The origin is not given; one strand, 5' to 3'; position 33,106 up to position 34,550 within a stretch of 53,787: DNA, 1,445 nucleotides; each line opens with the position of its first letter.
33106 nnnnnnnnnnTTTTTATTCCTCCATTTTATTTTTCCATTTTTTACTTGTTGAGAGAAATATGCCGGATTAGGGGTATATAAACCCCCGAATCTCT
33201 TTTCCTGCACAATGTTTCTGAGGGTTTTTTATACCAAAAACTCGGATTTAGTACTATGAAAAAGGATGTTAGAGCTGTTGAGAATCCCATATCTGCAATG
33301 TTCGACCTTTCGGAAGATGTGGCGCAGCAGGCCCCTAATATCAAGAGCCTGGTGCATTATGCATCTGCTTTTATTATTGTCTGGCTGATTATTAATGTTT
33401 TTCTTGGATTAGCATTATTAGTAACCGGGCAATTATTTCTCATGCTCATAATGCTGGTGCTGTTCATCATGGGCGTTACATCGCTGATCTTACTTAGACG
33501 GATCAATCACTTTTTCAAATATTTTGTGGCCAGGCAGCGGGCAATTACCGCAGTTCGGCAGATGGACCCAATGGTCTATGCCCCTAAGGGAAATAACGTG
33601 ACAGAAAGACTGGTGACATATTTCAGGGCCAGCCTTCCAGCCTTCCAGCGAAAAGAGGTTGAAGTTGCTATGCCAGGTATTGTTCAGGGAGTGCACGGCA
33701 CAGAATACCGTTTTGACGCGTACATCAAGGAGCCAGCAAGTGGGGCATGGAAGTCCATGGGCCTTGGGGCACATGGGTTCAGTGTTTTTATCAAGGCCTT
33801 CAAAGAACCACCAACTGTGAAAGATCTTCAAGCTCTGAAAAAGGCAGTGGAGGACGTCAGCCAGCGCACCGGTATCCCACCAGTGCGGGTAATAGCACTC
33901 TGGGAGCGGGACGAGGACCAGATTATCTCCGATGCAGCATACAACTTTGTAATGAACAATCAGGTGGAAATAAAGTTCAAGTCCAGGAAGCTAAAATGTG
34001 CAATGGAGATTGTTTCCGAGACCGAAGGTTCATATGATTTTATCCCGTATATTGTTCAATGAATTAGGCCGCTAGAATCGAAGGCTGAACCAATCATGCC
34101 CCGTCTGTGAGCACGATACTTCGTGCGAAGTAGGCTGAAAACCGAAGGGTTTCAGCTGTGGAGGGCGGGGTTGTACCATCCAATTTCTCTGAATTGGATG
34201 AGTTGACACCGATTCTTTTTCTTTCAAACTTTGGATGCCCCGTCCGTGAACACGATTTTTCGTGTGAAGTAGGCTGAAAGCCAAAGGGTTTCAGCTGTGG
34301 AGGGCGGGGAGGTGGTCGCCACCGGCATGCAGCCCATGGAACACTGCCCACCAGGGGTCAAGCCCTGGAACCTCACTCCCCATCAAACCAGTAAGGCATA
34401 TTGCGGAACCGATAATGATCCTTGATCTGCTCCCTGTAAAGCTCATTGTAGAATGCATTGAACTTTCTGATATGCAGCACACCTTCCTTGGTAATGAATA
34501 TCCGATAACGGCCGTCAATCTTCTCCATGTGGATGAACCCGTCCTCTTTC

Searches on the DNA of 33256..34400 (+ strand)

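Call 83: search_rna_families(source=window, start=34060, end=34400, threshold=evalue, max_evalue=10, show_alignments=3)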
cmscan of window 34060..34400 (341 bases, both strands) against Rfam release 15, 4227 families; matches with E-value up to 10: 5.
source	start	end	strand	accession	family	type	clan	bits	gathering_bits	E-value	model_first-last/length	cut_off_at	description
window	34208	34250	-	RF02765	Ysr209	Gene; sRNA;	-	16.1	59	2.6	1-46/46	no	Yersinia sRNA 209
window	34189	34226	+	RF00339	snoR60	Gene; snRNA; snoRNA; CD-box;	CL00074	13.4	40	7.8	1-72/72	no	Small nucleolar RNA snoR60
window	34331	34360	-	RF02145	MEG8_1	Gene; lncRNA;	-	12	70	1.6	67-97/97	no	Maternally expressed 8 exon 1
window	34154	34285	-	RF01639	ceN49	Gene; snRNA; snoRNA; HACA-box;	-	11.3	65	9.4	1-134/134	no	Caenorhabditis snoRNA ceN49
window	34297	34400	+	RF02197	TP73-AS1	Gene; lncRNA;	-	10.1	75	8.4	1-90/161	3'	TP73 antisense RNA 1 conserved region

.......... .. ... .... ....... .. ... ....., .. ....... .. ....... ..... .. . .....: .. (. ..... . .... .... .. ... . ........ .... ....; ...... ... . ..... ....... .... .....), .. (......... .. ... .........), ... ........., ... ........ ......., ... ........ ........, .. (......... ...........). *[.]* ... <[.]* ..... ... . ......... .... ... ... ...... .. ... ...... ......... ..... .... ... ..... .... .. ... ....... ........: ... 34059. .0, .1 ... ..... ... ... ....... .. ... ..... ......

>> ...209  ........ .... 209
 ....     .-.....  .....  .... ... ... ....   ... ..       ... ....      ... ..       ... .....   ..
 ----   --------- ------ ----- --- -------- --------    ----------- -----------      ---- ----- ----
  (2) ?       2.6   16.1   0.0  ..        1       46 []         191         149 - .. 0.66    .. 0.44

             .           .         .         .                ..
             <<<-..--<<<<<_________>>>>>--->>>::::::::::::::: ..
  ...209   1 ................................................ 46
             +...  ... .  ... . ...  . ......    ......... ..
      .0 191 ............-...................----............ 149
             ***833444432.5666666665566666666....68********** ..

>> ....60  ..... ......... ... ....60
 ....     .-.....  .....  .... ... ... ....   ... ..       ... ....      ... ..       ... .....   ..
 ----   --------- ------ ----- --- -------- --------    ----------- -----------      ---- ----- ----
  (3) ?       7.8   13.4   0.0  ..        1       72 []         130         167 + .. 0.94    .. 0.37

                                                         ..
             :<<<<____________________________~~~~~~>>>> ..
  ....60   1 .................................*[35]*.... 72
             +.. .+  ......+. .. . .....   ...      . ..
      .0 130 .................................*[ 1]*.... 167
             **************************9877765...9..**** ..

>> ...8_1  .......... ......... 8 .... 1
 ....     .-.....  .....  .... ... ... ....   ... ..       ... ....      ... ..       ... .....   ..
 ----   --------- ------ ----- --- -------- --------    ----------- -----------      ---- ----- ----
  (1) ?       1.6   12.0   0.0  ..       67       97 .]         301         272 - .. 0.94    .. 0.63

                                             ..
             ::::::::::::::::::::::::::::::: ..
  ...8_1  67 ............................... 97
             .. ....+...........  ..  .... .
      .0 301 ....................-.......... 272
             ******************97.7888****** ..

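Call 84: search_dna_similar(query=window:34075-34375:+, collection=plasmids, mode=distant, max_evalue=0.001, max_rows=10)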
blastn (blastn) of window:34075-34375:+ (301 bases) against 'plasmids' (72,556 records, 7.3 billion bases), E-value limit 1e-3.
No match.

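Call 85: search_dna_similar(query=window:34075-34375:+, collection=phages, mode=distant, max_evalue=0.001, max_rows=10)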
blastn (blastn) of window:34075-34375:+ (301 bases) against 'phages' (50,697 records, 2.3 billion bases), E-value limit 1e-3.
No match.

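Call 93: search_rna_families(sources=[L129, L132], threshold=gathering)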
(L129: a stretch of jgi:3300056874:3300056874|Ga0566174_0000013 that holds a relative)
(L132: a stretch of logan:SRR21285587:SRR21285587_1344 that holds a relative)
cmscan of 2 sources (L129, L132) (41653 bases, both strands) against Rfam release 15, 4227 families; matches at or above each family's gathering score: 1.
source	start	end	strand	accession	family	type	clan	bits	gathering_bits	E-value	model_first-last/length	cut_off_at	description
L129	14087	14159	+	RF00005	tRNA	Gene; tRNA;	CL00001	59.9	29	1.2e-10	1-71/71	no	tRNA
